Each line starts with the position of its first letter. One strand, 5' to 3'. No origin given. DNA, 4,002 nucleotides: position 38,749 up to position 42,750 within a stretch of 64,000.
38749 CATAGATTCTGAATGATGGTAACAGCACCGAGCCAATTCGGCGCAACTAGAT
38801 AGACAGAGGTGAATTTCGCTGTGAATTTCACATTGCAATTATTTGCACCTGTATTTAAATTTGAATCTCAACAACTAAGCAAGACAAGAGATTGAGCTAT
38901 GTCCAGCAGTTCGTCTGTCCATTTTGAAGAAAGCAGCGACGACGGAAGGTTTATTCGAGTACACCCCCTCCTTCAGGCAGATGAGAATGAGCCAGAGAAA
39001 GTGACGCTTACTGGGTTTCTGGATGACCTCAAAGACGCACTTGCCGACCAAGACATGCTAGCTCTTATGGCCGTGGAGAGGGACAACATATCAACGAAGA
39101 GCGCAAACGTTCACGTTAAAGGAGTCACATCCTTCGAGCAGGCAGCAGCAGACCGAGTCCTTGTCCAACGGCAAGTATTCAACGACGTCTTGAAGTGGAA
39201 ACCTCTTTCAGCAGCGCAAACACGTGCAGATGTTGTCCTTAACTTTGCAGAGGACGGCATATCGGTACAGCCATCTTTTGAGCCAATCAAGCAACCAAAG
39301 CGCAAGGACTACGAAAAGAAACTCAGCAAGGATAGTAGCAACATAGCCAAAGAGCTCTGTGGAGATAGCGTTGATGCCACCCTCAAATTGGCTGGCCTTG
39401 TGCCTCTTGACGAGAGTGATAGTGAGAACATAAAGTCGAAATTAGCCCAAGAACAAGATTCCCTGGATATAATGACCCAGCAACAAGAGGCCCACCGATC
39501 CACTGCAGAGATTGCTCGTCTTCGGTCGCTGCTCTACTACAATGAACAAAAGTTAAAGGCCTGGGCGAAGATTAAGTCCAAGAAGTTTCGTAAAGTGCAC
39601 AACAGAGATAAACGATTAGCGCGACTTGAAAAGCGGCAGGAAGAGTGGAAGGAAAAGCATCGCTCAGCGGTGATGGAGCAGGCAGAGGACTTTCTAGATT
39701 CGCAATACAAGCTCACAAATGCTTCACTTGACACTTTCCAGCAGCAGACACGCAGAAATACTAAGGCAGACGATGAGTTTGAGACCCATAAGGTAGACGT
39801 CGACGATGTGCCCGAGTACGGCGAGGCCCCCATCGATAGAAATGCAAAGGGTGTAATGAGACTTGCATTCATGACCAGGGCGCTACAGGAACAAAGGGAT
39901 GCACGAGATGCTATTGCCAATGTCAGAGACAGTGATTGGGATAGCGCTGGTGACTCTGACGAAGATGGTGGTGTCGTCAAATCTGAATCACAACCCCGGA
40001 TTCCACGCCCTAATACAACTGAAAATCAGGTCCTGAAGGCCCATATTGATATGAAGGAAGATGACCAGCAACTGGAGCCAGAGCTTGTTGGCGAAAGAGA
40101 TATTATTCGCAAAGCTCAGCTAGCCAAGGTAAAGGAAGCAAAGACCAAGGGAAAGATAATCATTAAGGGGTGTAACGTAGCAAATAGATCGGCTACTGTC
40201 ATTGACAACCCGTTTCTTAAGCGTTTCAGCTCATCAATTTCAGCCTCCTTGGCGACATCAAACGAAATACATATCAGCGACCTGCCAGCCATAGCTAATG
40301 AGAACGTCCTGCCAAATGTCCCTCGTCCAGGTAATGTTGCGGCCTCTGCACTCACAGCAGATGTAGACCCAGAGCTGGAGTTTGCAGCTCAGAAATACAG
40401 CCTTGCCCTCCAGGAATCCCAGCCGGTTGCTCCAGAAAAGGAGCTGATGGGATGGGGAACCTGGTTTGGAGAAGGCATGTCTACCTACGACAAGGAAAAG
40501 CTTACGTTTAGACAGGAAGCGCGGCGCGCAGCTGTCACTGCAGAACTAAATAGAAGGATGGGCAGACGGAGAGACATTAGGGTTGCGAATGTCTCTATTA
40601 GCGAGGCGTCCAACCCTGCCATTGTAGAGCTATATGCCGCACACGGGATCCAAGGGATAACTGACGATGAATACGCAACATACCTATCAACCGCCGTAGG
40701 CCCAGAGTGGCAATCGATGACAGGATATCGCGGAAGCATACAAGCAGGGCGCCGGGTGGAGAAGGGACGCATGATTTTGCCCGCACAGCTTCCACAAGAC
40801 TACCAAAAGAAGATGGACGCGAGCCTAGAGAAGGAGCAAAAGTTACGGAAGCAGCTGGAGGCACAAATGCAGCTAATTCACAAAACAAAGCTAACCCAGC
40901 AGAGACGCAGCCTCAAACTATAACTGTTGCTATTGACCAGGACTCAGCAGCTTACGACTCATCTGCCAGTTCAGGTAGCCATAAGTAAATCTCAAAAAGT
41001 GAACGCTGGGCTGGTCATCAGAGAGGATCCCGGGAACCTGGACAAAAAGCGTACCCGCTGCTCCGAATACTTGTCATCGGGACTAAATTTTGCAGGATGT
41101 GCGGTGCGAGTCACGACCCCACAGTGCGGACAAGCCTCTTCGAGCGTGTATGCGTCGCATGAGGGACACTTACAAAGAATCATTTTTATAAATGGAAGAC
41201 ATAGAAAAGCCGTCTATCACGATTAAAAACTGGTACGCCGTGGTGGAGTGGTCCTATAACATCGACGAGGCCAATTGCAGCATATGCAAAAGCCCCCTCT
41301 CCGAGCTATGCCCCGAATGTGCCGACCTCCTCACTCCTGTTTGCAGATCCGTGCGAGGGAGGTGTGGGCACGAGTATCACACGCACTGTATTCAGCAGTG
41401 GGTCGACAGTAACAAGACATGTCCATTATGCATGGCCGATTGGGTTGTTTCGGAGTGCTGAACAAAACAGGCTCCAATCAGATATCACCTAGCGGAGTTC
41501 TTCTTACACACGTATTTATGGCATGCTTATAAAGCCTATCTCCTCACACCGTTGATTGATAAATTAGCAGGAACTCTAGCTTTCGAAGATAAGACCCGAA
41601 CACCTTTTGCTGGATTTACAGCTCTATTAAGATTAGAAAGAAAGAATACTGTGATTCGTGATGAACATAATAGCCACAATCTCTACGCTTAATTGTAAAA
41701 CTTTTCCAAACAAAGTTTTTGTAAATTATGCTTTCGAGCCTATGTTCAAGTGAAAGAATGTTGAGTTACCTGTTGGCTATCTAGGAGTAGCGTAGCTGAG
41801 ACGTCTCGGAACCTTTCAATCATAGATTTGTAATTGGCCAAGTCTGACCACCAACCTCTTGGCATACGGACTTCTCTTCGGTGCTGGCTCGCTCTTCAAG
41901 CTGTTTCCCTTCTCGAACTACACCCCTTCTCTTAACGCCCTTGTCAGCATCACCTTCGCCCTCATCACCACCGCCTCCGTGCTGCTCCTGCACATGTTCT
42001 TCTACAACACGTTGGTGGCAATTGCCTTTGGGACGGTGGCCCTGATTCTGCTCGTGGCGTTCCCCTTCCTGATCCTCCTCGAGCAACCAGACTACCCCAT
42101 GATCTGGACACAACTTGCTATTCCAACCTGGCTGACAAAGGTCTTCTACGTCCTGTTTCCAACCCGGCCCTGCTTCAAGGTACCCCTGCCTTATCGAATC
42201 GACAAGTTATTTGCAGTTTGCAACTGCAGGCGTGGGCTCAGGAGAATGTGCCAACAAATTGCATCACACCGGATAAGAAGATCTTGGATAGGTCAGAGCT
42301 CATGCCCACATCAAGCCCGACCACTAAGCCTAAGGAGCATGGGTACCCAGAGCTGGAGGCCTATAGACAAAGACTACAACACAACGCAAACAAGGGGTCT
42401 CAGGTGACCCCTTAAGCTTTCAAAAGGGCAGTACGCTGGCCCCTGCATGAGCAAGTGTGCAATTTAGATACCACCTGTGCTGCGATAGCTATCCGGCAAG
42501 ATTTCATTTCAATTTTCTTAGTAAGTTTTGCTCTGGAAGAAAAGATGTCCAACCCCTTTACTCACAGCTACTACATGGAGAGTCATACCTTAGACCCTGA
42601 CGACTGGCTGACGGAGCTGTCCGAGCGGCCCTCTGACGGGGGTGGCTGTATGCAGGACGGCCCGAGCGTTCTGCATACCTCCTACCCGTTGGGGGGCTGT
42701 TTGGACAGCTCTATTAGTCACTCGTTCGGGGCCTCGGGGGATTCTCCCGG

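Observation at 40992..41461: Nop10 retaining an archaeal-type Cys4 zinc ribbon, head-to-head with an Rbx-type RING gene across an 8-bp spacer, next to UTP14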

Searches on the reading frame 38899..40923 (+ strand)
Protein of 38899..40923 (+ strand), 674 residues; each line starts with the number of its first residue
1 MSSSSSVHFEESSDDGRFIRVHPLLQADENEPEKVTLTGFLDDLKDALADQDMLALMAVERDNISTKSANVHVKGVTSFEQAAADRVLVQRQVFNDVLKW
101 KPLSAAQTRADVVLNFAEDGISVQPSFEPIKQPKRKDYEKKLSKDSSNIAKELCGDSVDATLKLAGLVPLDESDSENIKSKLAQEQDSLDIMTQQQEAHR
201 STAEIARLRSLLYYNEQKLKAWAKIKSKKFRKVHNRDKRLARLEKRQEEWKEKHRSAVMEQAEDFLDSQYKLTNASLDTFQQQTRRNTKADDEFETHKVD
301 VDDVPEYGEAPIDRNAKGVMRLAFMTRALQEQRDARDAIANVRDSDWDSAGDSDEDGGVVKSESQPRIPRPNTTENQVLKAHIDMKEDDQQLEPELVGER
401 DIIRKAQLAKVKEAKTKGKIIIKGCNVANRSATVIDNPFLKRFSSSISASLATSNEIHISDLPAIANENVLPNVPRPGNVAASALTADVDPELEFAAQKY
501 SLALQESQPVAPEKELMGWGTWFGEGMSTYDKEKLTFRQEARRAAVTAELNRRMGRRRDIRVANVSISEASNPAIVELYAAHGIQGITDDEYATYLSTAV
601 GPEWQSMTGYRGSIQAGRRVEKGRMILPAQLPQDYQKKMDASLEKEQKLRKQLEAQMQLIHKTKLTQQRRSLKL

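Call 3: search_protein_families(library=pfam, proteins=[window:38899-40923:+], max_evalue=0.01)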
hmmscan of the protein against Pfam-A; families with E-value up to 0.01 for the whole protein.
window:38899-40923:+ (674 aa): 2 families
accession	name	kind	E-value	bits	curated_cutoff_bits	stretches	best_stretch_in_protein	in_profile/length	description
PF04615.18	Utp14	-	3.8e-25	89.1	30.2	2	32-263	39-241/731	Utp14 protein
PF16523.10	betaPIX_CC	-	0.0082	16.5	26.8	0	631-662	44-74/85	betaPIX coiled coil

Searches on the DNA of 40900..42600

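Call 64: search_rna_families(source=window, start=40900, end=42600, threshold=evalue, max_evalue=1)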
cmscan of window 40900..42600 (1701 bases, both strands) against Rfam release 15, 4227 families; matches with E-value up to 1: 3.
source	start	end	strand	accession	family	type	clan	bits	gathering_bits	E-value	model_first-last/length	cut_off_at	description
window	42298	42420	+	RF01408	sraL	Gene; sRNA;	-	16.3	39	0.86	1-142/142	no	sraL Hfq binding RNA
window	41992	42031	-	RF00032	Histone3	Cis-reg;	-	15.9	34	0.73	1-46/46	no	Histone 3' UTR stem-loop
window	42129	42179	+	RF01151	snoU82P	Gene; snRNA; snoRNA; CD-box;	-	14.5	42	0.98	1-55/55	no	Small nucleolar RNA U82P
